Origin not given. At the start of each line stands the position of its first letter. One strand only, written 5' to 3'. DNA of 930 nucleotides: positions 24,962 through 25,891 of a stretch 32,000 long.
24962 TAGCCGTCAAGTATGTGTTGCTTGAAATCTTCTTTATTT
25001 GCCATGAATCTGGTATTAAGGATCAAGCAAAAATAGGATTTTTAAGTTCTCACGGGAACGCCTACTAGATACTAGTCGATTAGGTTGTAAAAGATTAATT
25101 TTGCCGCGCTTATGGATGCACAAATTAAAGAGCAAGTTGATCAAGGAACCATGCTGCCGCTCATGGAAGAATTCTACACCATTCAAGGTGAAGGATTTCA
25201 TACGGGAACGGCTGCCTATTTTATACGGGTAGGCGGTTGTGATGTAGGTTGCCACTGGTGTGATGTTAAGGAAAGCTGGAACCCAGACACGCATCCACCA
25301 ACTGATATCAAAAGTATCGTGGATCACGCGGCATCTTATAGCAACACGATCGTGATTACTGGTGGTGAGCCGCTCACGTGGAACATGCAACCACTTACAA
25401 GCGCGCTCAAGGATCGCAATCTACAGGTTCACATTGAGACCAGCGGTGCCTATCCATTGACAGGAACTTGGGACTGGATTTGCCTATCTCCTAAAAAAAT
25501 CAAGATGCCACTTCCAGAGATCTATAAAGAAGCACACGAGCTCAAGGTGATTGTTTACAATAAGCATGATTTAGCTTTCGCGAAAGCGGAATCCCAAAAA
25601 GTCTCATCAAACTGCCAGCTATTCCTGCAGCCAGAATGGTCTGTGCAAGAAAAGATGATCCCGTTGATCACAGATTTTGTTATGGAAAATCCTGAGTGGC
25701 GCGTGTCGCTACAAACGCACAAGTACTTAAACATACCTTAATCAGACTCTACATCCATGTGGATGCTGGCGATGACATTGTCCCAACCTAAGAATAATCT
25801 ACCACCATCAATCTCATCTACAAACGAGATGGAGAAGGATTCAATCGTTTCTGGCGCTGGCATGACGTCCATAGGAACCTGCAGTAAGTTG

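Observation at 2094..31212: Highly iterated 14-24 nt palindrome (core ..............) scattered through genes and spacers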

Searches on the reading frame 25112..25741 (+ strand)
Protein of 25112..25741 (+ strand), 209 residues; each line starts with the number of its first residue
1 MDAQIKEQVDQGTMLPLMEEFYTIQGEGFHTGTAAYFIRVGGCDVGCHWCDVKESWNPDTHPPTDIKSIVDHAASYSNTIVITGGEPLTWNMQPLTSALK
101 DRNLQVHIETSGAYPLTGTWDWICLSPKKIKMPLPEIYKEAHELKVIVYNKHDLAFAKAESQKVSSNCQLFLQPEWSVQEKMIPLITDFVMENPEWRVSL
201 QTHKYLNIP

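Call 7: search_protein_families(library=pfam, proteins=[window:25112-25741:+])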
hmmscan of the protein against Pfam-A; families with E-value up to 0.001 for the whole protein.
window:25112-25741:+ (209 aa): 2 families
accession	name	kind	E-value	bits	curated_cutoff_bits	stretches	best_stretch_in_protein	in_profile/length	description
PF04055.27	Radical_SAM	-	9e-10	39.4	29.5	1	40-115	4-89/166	Radical SAM superfamily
PF13353.11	Fer4_12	-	2.2e-06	28.4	22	1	25-100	2-75/137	4Fe-4S single cluster domain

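Call 15: find_encoding_contigs(protein=window:25112-25741:+, flank=10000, max_places=6)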
Protein window:25112-25741:+ (209 aa): no gene with exactly this product is on record in the collection.

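Call 16: find_homologous_proteins(query=window:25112-25741:+, max_evalue=1e-40)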
Query window:25112-25741:+ (209 aa): 7998 proteins with E <= 1e-40 among 8000 candidates; the best 120 are listed.
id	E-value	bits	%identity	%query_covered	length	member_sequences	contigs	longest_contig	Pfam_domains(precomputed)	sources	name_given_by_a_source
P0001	2.2e-143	493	100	100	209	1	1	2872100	PF04055.28,PF13353.12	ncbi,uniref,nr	ncbi:7-carboxy-7-deazaguanine synthase QueE [Nonlabens ponticola]|uniref:7-carboxy-7-deazaguanine sy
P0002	8.5e-125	432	86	100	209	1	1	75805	PF04055.28,PF13353.12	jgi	jgi:organic radical activating enzyme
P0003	4.7e-122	423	85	100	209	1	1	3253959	PF04055.28,PF13353.12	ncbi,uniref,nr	ncbi:Organic radical activating enzyme [Nonlabens sp. Hel1_33_55]|uniref:7-carboxy-7-deazaguanine sy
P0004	1.7e-121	422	84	100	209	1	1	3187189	PF04055.28,PF13353.12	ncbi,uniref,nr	ncbi:7-carboxy-7-deazaguanine synthase QueE [Nonlabens agnitus]|uniref:7-carboxy-7-deazaguanine synt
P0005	1.8e-121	422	84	100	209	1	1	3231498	PF04055.28,PF13353.12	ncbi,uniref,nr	ncbi:7-carboxy-7-deazaguanine synthase [Nonlabens sp. YIK11]|uniref:7-carboxy-7-deazaguanine synthas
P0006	1.3e-119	415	82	100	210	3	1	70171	PF04055.28,PF13353.12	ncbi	ncbi:MAG: 7-carboxy-7-deazaguanine synthase QueE [Nonlabens sp.]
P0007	4.5e-117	407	80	100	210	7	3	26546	PF04055.28,PF13353.12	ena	-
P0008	2.0e-116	405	79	100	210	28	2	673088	PF04055.28,PF13353.12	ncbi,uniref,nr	ncbi:organic radical activating enzyme [Nonlabens xylanidelens]|uniref:7-carboxy-7-deazaguanine synt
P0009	2.0e-116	405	81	98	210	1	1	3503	PF04055.28,PF13353.12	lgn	-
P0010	6.0e-116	404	81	100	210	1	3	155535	PF04055.28,PF13353.12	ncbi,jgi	jgi:organic radical activating enzyme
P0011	8.0e-116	403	81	100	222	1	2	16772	PF04055.28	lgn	-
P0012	1.0e-115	403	80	98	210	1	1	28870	PF04055.28,PF13353.12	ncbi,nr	ncbi:MAG: 7-carboxy-7-deazaguanine synthase QueE [Bacteroidota bacterium]|nr:7-carboxy-7-deazaguanin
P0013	1.0e-115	403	81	100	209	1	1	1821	PF04055.28,PF13353.12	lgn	-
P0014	1.1e-115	403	80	98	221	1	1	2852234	PF04055.28,PF13353.12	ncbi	-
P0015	1.1e-115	403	80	98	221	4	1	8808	PF04055.28,PF13353.12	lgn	-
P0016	1.6e-115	402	78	100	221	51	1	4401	PF04055.28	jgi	jgi:7-carboxy-7-deazaguanine synthase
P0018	2.2e-115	402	80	100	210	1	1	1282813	PF04055.28,PF13353.12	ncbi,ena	-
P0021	2.6e-114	398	79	100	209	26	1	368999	PF04055.28,PF13353.12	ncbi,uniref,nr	ncbi:7-carboxy-7-deazaguanine synthase QueE [Nonlabens antarcticus]|uniref:7-carboxy-7-deazaguanine 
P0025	1.4e-113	396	80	97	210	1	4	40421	PF04055.28,PF13353.12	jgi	-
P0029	2.4e-112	392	77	100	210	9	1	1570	PF04055.28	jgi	jgi:organic radical activating enzyme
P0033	7.8e-112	390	77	100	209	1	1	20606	PF04055.28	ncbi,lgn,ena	-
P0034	9.4e-112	390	77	100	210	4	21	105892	PF04055.28,PF13353.12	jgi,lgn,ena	jgi:organic radical activating enzyme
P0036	2.3e-111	389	76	99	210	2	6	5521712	PF04055.28,PF13353.12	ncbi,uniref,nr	ncbi:7-carboxy-7-deazaguanine synthase QueE [Zobellia galactanivorans]|uniref:7-carboxy-7-deazaguani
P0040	8.7e-111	387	80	96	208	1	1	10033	PF04055.28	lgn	-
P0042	1.2e-110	386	78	98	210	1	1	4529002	PF04055.28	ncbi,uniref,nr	ncbi:7-carboxy-7-deazaguanine synthase QueE [Maribacter halichondriae]|uniref:7-carboxy-7-deazaguani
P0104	8.0e-109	380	77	98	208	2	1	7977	PF04055.28,PF13353.12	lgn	-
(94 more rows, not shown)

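Call 23: find_encoding_contigs(protein=P0004, flank=10000, max_places=2)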
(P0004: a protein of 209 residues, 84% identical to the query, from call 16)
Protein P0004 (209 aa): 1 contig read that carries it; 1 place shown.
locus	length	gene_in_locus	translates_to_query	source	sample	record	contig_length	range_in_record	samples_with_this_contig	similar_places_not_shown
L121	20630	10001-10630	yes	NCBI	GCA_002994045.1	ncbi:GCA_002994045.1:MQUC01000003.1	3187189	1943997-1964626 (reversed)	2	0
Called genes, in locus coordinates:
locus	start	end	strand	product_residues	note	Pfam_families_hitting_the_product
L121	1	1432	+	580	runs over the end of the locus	-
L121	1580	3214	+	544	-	PF07969:Amidohydro_3, PF01979:Amidohydro_1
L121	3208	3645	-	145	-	PF06803:DUF1232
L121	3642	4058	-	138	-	PF00903:Glyoxalase, PF12681:Glyoxalase_2 (weak)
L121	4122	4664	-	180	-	PF00574:CLP_protease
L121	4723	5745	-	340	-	PF01594:AI-2E_transport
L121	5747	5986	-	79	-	PF23855:DUF7218, PF07498:Rho_N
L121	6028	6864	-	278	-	PF00561:Abhydrolase_1, PF12146:Hydrolase_4 (weak), PF12697:Abhydrolase_6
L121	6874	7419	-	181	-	-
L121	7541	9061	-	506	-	PF01935:DUF87, PF05872:HerA_C, PF10412:TrwB_AAD_bind (faint), PF12846:AAA_10 (faint), PF13401:AAA_22 (faint)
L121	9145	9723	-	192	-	-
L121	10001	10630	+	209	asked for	PF13353:Fer4_12 (weak), PF04055:Radical_SAM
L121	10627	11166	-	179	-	PF11138:DUF2911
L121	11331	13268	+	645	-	PF02518:HATPase_c, PF00204:DNA_gyraseB, PF01751:Toprim, PF00986:DNA_gyraseB_C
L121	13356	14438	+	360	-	PF20230:DUF6588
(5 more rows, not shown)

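Call 24: find_encoding_contigs(protein=P0003, flank=10000, max_places=2)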
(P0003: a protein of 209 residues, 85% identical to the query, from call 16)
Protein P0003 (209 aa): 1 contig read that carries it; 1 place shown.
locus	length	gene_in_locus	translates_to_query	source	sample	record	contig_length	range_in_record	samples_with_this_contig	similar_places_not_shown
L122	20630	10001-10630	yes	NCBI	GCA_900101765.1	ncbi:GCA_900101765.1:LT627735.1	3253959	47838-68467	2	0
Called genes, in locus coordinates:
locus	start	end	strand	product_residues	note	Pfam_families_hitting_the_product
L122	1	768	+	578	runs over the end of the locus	-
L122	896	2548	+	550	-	PF07969:Amidohydro_3, PF01979:Amidohydro_1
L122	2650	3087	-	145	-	PF06803:DUF1232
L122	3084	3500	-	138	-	PF00903:Glyoxalase, PF12681:Glyoxalase_2 (weak)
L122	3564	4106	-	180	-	PF00574:CLP_protease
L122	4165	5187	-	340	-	PF01594:AI-2E_transport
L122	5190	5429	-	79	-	PF23855:DUF7218, PF07498:Rho_N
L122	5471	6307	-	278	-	PF00561:Abhydrolase_1, PF12146:Hydrolase_4 (weak), PF12697:Abhydrolase_6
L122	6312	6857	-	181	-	-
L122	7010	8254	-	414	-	PF00756:Esterase, PF13181:TPR_8 (faint)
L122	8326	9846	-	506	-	PF01580:FtsK_SpoIIIE (faint), PF01935:DUF87, PF05872:HerA_C, PF12846:AAA_10 (faint), PF13401:AAA_22 (faint)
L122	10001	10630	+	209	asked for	PF13353:Fer4_12 (weak), PF04055:Radical_SAM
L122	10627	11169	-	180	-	PF11138:DUF2911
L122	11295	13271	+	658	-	PF02518:HATPase_c, PF00204:DNA_gyraseB, PF01751:Toprim, PF00986:DNA_gyraseB_C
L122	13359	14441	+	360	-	PF20230:DUF6588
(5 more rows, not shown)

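Call 25: find_encoding_contigs(protein=P0008, flank=10000, max_places=2)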
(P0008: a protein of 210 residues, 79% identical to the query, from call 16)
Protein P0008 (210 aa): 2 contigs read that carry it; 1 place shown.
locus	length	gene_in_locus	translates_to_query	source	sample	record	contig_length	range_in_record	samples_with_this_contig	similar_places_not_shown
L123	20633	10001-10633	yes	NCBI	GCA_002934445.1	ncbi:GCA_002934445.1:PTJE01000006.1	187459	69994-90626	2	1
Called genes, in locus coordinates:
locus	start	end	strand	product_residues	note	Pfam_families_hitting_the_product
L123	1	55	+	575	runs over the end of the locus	-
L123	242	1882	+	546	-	PF07969:Amidohydro_3, PF01979:Amidohydro_1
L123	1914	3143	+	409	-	PF14903:WG_beta_rep (faint)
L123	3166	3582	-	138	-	PF06803:DUF1232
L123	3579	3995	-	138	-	PF00903:Glyoxalase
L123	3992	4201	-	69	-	-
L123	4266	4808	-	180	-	PF00574:CLP_protease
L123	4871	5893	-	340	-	PF01594:AI-2E_transport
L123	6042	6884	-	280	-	PF00561:Abhydrolase_1, PF12146:Hydrolase_4 (weak), PF12697:Abhydrolase_6 (weak)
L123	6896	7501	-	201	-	-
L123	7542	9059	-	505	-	PF01935:DUF87, PF05872:HerA_C, PF12846:AAA_10 (faint), PF10412:TrwB_AAD_bind (faint), PF13401:AAA_22 (faint), PF00004:AAA (faint)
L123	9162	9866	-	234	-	PF26696:PTL_trimer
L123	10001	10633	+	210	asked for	PF13353:Fer4_12 (weak), PF04055:Radical_SAM (weak)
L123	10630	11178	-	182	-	PF11138:DUF2911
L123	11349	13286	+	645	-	PF02518:HATPase_c, PF00204:DNA_gyraseB, PF01751:Toprim, PF00986:DNA_gyraseB_C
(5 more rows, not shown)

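Call 57: list_cluster_members(proteins=[P0014, P0018, P0034, P0016, P0029, P0025, P0040, P0104, P0010, P0033])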
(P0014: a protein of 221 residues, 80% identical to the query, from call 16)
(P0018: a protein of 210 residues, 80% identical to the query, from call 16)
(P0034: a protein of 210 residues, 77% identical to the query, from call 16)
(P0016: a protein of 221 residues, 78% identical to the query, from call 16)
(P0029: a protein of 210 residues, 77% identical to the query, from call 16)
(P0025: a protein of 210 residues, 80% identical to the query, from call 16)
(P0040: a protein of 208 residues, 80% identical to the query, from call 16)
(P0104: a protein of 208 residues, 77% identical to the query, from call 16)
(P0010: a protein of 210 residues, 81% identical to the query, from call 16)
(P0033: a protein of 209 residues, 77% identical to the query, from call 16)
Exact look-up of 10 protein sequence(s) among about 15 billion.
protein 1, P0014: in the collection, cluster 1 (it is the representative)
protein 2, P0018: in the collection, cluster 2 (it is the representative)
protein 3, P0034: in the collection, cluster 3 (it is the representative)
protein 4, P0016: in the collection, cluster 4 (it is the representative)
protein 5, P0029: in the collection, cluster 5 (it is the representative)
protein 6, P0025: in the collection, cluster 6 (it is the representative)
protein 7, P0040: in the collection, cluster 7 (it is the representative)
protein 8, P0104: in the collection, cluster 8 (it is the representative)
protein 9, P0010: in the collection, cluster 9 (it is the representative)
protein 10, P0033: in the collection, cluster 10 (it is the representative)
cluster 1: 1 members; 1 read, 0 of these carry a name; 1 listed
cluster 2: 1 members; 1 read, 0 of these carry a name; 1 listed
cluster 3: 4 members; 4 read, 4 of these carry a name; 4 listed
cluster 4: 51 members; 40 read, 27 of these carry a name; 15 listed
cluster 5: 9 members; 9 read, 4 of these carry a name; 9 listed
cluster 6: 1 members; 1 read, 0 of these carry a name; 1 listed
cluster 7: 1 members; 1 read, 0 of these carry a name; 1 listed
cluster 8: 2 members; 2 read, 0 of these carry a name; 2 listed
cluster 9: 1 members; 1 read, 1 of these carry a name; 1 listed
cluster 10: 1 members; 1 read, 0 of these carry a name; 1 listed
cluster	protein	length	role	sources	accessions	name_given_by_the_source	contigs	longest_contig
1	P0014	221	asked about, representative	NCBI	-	-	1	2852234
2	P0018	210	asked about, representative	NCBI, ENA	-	-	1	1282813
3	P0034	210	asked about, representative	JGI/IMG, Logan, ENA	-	organic radical activating enzyme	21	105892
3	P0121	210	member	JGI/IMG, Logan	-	organic radical activating enzyme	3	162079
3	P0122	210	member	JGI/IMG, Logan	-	organic radical activating enzyme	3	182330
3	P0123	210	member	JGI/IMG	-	organic radical activating enzyme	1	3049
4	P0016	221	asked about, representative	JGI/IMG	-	7-carboxy-7-deazaguanine synthase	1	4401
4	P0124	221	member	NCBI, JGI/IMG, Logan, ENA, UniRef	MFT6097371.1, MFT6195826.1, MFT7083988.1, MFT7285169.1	MAG: organic radical activating enzyme [Nonlabens sp.] | 7-carboxy-7-deazaguanine synthase | 7-carboxy-7-deazaguanine synthase QueE n=1 Tax=Nonlabens sp. TaxID=1888209 ...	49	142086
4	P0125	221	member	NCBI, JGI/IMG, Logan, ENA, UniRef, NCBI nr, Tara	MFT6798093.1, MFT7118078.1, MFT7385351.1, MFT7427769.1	MAG: 7-carboxy-7-deazaguanine synthase [Nonlabens sp.] | organic radical activating enzyme | 7-carboxy-7-deazaguanine synthase QueE n=1 Tax=Nonlabens sp. MB-3u-79 TaxID=2058134 ...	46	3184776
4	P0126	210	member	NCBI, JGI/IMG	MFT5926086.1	MAG: 7-carboxy-7-deazaguanine synthase [Rubritalea sp.] | 7-carboxy-7-deazaguanine synthase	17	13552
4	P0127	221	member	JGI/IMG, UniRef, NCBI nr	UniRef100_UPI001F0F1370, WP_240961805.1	organic radical activating enzyme | 7-carboxy-7-deazaguanine synthase QueE n=1 Tax=Nonlabens sp. Ci31 TaxID=2608253 ... | 7-carboxy-7-deazaguanine synthase QueE [Nonlabens sp. Ci31]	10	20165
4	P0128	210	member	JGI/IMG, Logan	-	7-carboxy-7-deazaguanine synthase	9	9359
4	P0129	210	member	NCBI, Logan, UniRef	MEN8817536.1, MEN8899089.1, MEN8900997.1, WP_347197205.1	MAG: 7-carboxy-7-deazaguanine synthase QueE [Nonlabens sp.] | 7-carboxy-7-deazaguanine synthase QueE n=1 Tax=Nonlabens sp. TaxID=1888209 ...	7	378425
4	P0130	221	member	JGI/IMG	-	7-carboxy-7-deazaguanine synthase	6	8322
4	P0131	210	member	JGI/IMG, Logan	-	organic radical activating enzyme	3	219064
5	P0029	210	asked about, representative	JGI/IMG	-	organic radical activating enzyme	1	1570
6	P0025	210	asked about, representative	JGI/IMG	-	-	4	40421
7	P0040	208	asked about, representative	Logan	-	-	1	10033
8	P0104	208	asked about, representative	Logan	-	-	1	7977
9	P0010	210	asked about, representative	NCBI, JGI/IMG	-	organic radical activating enzyme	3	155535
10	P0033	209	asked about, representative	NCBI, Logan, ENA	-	-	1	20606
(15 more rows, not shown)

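Call 60: find_encoding_contigs(protein=P0036, flank=10000, max_places=1)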
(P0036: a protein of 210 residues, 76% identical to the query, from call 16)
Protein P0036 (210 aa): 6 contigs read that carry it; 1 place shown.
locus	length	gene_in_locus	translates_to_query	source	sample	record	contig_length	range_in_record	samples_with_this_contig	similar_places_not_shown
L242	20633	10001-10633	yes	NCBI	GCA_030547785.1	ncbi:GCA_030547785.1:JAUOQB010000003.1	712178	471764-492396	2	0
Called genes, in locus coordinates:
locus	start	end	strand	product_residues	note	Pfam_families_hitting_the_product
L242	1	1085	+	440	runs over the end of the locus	PF07690:MFS_1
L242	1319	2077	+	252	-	PF06439:3keto-disac_hyd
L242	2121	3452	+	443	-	PF01408:GFO_IDH_MocA, PF19051:GFO_IDH_MocA_C2, PF22725:GFO_IDH_MocA_C3 (faint)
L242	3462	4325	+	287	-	PF00756:Esterase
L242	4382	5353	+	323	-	PF00248:Aldo_ket_red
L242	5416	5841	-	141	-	PF00903:Glyoxalase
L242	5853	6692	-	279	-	PF00561:Abhydrolase_1, PF07819:PGAP1 (weak), PF12146:Hydrolase_4, PF12697:Abhydrolase_6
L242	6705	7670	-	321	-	PF02588:YitT_membrane, PF10035:DUF2179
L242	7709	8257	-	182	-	-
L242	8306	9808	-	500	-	PF01935:DUF87, PF04851:ResIII (faint), PF05872:HerA_C, PF10412:TrwB_AAD_bind (faint), PF13401:AAA_22 (faint)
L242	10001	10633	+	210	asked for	PF13353:Fer4_12 (weak), PF04055:Radical_SAM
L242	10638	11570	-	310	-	-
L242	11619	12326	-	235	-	PF13489:Methyltransf_23, PF03848:TehB (weak), PF05175:MTS (faint), PF07021:MetW (weak), PF13847:Methyltransf_31 (weak), PF08241:Methyltransf_11, PF08242:Methyltransf_12, PF13649:Methyltransf_25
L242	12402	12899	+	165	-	PF03692:CxxCxxCC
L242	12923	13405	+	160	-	PF06445:GyrI-like, PF14526:Cass2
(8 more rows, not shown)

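Call 61: find_encoding_contigs(protein=P0042, flank=10000, max_places=1)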
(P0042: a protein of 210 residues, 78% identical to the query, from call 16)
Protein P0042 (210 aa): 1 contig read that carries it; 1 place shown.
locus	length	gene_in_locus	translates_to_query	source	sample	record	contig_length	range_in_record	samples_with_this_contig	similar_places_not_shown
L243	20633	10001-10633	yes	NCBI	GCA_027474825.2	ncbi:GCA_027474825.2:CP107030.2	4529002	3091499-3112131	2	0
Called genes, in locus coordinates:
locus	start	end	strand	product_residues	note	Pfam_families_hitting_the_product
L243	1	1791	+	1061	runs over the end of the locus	PF13620:CarboxypepD_reg, PF13715:CarbopepD_reg_2, PF07715:Plug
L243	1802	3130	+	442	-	PF14322:SusD-like_3, PF07980:SusD_RagB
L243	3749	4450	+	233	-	PF00392:GntR, PF07729:FCD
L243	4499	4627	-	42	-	-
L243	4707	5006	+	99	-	PF07690:MFS_1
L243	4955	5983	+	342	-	PF07690:MFS_1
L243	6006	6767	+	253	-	PF00106:adh_short, PF01370:Epimerase (faint), PF08659:KR, PF23441:SDR, PF13561:adh_short_C2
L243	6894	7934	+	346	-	PF00294:PfkB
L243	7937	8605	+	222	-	PF01081:Aldolase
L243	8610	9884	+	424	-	PF01566:Nramp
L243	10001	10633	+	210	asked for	PF04055:Radical_SAM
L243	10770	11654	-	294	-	-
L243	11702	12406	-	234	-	PF03848:TehB (weak), PF13649:Methyltransf_25 (weak), PF08241:Methyltransf_11 (weak)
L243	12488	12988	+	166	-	PF03692:CxxCxxCC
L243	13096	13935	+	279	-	PF04116:FA_hydroxylase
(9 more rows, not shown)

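Call 62: find_encoding_contigs(protein=P0021, flank=10000, max_places=1)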
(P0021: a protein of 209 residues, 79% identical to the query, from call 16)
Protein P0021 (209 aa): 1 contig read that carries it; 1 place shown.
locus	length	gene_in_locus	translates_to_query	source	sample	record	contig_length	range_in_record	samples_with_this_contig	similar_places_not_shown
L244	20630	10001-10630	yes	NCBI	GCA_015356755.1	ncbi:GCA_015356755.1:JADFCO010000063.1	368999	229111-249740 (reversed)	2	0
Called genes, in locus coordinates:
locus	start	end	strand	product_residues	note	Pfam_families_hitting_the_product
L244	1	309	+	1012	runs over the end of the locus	PF00515:TPR_1 (faint), PF07719:TPR_2 (faint), PF13174:TPR_6 (faint), PF13176:TPR_7 (faint), PF13424:TPR_12 (faint), PF13525:YfiO (faint), PF13432:TPR_16 (weak), PF12895:ANAPC3, +8 more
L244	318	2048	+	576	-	-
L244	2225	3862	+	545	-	PF07969:Amidohydro_3, PF01979:Amidohydro_1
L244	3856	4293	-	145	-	PF06803:DUF1232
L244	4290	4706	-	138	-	PF00903:Glyoxalase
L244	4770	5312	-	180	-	PF00574:CLP_protease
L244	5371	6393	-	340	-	PF01594:AI-2E_transport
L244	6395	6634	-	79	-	PF23855:DUF7218, PF07498:Rho_N (weak)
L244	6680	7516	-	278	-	PF00561:Abhydrolase_1 (weak), PF12146:Hydrolase_4 (weak), PF12697:Abhydrolase_6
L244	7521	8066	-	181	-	-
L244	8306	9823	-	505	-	PF01935:DUF87, PF05872:HerA_C, PF10412:TrwB_AAD_bind (faint), PF13401:AAA_22 (faint)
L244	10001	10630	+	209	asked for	PF13353:Fer4_12 (weak), PF04055:Radical_SAM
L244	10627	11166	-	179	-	PF11138:DUF2911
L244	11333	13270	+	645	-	PF02518:HATPase_c, PF00204:DNA_gyraseB, PF01751:Toprim, PF00986:DNA_gyraseB_C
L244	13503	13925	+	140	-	PF14248:DUF4345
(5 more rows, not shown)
